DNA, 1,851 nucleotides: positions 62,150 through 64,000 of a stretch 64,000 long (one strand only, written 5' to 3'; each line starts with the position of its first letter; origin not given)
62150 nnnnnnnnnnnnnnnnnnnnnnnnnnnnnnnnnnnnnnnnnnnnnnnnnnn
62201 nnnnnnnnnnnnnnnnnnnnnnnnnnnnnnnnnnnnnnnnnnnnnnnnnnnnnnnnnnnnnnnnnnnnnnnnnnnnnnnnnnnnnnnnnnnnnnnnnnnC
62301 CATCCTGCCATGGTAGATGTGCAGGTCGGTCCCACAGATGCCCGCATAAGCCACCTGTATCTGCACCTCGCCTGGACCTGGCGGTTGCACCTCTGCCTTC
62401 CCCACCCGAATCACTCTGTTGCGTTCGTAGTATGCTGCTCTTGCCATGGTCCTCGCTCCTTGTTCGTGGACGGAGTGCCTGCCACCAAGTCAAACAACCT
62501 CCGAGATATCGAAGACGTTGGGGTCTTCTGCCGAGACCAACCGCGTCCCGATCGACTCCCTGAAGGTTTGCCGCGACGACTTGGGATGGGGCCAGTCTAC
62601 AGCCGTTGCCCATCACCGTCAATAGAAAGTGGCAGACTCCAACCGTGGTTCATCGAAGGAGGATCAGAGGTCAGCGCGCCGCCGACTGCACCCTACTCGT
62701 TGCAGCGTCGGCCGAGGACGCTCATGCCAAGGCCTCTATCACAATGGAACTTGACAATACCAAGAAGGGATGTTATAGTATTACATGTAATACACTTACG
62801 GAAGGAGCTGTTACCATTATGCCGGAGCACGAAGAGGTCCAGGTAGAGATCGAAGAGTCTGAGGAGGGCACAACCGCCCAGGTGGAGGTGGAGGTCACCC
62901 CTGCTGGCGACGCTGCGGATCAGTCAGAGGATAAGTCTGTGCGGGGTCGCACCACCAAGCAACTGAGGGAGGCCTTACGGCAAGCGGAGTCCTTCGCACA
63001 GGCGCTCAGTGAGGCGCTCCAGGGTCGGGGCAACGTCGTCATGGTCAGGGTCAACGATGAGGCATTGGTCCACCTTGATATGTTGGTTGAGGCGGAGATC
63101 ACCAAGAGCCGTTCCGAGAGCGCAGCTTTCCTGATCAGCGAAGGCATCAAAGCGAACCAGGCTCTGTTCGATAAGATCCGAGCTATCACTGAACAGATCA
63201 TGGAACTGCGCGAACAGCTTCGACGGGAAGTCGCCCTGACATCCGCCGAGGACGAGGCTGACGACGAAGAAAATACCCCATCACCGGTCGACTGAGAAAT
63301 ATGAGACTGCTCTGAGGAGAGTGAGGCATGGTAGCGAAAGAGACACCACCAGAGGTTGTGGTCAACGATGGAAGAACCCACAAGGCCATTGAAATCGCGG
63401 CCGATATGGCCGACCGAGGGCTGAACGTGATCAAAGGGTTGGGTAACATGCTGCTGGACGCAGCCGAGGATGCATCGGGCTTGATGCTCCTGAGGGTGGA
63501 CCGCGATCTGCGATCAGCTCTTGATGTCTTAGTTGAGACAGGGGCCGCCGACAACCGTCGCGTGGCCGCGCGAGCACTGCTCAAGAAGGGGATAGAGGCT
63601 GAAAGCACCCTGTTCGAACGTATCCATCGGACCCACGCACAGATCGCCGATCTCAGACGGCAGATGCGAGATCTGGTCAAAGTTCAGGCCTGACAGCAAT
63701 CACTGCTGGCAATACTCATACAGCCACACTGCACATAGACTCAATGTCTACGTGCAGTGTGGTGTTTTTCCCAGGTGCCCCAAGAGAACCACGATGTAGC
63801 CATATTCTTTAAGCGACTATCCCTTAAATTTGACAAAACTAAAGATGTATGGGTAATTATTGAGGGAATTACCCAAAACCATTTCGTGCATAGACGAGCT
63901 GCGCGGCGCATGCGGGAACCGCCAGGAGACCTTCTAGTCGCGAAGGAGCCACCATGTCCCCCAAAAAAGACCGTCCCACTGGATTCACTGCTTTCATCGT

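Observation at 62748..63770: Tandem paralogous Arc-like RHH proteins behind a consensus promoter with a perfect 16-bp palindrome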

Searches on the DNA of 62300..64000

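Call 77: search_rna_families(source=window, start=62300, end=64000, threshold=evalue, max_evalue=1)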
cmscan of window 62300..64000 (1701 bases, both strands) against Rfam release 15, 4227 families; matches with E-value up to 1: 0.
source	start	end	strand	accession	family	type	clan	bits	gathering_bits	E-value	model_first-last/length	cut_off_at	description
